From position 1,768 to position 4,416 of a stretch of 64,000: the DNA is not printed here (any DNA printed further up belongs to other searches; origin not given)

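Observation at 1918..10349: Repeated three-part modules: YfhO-type GT-C, small GT2, and a Ppm-like GT2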

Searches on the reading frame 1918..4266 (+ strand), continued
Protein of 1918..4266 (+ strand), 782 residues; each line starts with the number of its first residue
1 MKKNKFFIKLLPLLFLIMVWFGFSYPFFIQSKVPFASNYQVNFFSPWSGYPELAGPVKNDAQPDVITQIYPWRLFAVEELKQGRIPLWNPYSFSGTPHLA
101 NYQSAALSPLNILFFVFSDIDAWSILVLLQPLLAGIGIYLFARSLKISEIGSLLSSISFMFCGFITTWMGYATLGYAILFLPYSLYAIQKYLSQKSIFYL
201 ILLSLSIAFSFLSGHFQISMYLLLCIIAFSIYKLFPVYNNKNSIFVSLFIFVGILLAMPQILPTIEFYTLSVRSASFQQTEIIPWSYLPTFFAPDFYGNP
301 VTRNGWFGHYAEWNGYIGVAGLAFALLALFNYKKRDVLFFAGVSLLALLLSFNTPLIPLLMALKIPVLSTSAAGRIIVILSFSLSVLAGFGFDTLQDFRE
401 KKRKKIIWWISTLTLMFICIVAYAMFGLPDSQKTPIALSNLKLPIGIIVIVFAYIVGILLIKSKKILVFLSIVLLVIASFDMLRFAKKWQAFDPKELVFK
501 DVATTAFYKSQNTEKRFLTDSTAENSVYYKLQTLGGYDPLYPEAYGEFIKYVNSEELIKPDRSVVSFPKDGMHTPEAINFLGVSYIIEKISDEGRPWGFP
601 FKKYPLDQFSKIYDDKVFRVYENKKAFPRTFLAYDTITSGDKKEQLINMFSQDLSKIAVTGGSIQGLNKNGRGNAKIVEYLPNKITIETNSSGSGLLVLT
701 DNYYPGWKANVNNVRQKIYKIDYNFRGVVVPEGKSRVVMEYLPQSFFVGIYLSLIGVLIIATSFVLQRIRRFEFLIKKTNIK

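Call 48: fold_search(model_id=the predicted structure, library=pdb)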
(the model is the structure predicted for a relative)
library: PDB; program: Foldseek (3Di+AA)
matches with E <= 10: 275; with E <= 0.001: 14
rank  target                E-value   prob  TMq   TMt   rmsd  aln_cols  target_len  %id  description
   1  6w98_A                8.4e-07  1.00  0.41  0.26  21.0       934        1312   10  Single-Particle Cryo-EM Structure of Arabinofuranosyltransferase AftD from Mycobacteria (released 2020-05-13)
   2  6ezn_F                1.0e-06  1.00  0.41  0.48  13.7       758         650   10  Cryo-EM structure of the yeast oligosaccharyltransferase (OST) complex (released 2018-01-17)
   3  6wby                  1.6e-06  1.00  0.42  0.28  21.0       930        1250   10  Single-Particle Cryo-EM Structure of Arabinofuranosyltransferase AftD from Mycobacteria, Mutant R1389S Class 2 (released 2020-05-13)
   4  9n9j_I                5.1e-06  1.00  0.38  0.41  19.7       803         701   11  Structure of a GRP94 folding intermediate engaged with a CCDC134- and FKBP11-bound secretory translocon (released 2025-11-19)
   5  5ezm                  5.4e-06  1.00  0.37  0.50  10.3       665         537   11  Crystal Structure of ArnT from Cupriavidus metallidurans in the apo state (released 2016-02-17)
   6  5f15                  6.4e-06  1.00  0.34  0.46  11.4       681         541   10  Crystal Structure of ArnT from Cupriavidus metallidurans bound to Undecaprenyl phosphate (released 2016-02-17)
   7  8agb_A                9.4e-06  1.00  0.41  0.48  14.8       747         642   10  Structure of yeast oligosaccharylransferase complex with lipid-linked oligosaccharide bound (released 2022-12-07)
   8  6ftg_5                2.3e-05  1.00  0.42  0.50  15.7       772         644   12  Subtomogram average of OST-containing ribosome-translocon complexes from canine rough microsomal membranes (released 2018-03-21)
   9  6wbx                  8.9e-05  1.00  0.37  0.25  21.8       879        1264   10  Single-Particle Cryo-EM Structure of Arabinofuranosyltransferase AftD from Mycobacteria, Mutant R1389S Class 1 (released 2020-05-13)
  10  6gxc_A                9.7e-05  1.00  0.35  0.38  16.0       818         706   11  Bacterial oligosaccharyltransferase PglB in complex with an inhibitory peptide and a reactive lipid-linked oligosaccha (released 2018-11-14)
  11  5ogl_A                1.3e-04  1.00  0.35  0.38  15.4       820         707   12  Structure of bacterial oligosaccharyltransferase PglB in complex with an acceptor peptide and an lipid-linked oligosac (released 2017-10-25)
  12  7zlh_A                4.0e-04  1.00  0.29  0.34  10.8       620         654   10  Cryo-EM structure of C-mannosyltransferase CeDPY19, in apo state, bound to CMT2-Fab and anti-Fab nanobody (released 2023-01-11)
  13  3rce_A                7.7e-04  1.00  0.34  0.38  16.1       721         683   14  Bacterial oligosaccharyltransferase PglB (released 2011-06-15)
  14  7bvh_A                9.9e-04  1.00  0.28  0.22  19.4       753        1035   11  Crystal structure of arabinosyltransferase EmbC2-AcpM2 complex from Mycobacterium smegmatis complexed with di-arabinos (released 2020-04-29)
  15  7bvc_B                6.3e-03  0.95  0.29  0.23  21.3       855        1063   10  Cryo-EM structure of Mycobacterium smegmatis arabinosyltransferase EmbA-EmbB-AcpM2 in complex with ethambutol (released 2020-04-29)
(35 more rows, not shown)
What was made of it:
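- STT3 and PglB are among the best fold matches of YfhO1 (call 48).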

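Call 73: search_protein_families(library=pfam, proteins=[L003:5026-6537:+, L003:6556-7455:+, L003:7455-8363:+, L003:4338-5051:+, L003:1089-2648:+, L003:2645-4333:+], max_evalue=0.001)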
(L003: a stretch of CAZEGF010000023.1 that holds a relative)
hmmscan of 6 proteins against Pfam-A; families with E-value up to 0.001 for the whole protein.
L003:5026-6537:+ (503 aa): 2 families
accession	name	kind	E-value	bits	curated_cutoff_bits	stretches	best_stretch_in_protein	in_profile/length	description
PF13440.11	Polysacc_synt_3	-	2e-47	162.3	23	1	56-350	1-292/293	Polysaccharide biosynthesis protein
PF01943.22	Polysacc_synt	-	2.9e-18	66.7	28.2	1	33-301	2-274/274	Polysaccharide biosynthesis protein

L003:6556-7455:+ (299 aa): 2 families
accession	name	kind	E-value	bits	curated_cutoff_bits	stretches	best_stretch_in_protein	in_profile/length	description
PF00535.33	Glycos_transf_2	-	2e-22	80.3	23.3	1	4-140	1-149/168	Glycosyl transferase family 2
PF13704.12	Glyco_tranf_2_4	-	1.5e-06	29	27.5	1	11-89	2-87/98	Glycosyl transferase family 2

L003:7455-8363:+ (302 aa): 4 families
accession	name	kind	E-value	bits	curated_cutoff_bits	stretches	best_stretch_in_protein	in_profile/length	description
PF00535.33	Glycos_transf_2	-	1.9e-14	54.4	23.3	1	11-195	7-167/168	Glycosyl transferase family 2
PF13641.12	Glyco_tranf_2_3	-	7.2e-14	52.8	27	1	19-235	18-214/230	Glycosyltransferase like family 2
PF13506.12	Glyco_transf_21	-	6.2e-08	32.7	21.7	1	82-234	27-156/174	Glycosyl transferase family 21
PF13632.12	Glyco_trans_2_3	-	1.4e-07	32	27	1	88-257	1-142/198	Glycosyl transferase family group 2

L003:4338-5051:+ (237 aa): 3 families
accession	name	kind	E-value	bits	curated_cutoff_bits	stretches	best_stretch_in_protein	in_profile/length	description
PF00535.33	Glycos_transf_2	-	1.8e-26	93.5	23.3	1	9-139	1-130/168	Glycosyl transferase family 2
PF10111.15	Glyco_tranf_2_2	-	9.2e-10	38.9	27.3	1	10-114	2-106/276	Glycosyltransferase like family 2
PF13641.12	Glyco_tranf_2_3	-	2.2e-06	28.3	27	1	6-99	1-96/230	Glycosyltransferase like family 2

L003:1089-2648:+ (519 aa): 0 families

L003:2645-4333:+ (562 aa): 2 families
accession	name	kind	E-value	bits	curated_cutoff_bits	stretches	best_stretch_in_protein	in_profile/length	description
PF10131.15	PTPS_related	-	2e-12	46.8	26.4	1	69-407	1-306/621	6-pyruvoyl-tetrahydropterin synthase related domain; membrane protein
PF20176.3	DUF6541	-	4.5e-05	22.4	29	1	90-240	186-338/646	Family of unknown function (DUF6541)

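Call 76: find_encoding_contigs(protein=P0002, flank=10000, max_places=1)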
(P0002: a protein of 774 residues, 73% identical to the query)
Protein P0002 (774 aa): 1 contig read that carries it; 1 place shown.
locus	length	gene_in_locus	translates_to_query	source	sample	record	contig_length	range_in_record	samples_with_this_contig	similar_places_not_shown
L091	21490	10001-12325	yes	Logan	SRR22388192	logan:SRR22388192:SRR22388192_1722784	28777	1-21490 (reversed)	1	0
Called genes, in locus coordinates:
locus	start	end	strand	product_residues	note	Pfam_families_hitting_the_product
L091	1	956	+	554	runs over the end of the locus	PF13231:PMT_2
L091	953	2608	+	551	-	PF10131:PTPS_related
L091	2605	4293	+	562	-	PF10131:PTPS_related, PF09586:YfhO (weak)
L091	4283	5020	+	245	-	PF13641:Glyco_tranf_2_3 (weak), PF00535:Glycos_transf_2, PF10111:Glyco_tranf_2_2 (weak)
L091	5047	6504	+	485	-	PF01943:Polysacc_synt, PF13440:Polysacc_synt_3, PF03023:MurJ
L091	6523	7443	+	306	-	PF00535:Glycos_transf_2, PF10111:Glyco_tranf_2_2 (weak)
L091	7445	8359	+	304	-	PF00535:Glycos_transf_2, PF13641:Glyco_tranf_2_3, PF13632:Glyco_trans_2_3 (faint)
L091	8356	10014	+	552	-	PF10131:PTPS_related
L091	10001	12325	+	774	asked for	PF09586:YfhO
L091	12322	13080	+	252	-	PF00535:Glycos_transf_2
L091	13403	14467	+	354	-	PF00534:Glycos_transf_1, PF13692:Glyco_trans_1_4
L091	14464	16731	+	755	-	PF09586:YfhO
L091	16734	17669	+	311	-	PF00535:Glycos_transf_2, PF13641:Glyco_tranf_2_3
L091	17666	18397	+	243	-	PF13641:Glyco_tranf_2_3, PF00535:Glycos_transf_2, PF10111:Glyco_tranf_2_2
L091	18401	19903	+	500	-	-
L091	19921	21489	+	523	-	?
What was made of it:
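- Tried and rejected: The 73%-identical relative L091 was used instead (call 76).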
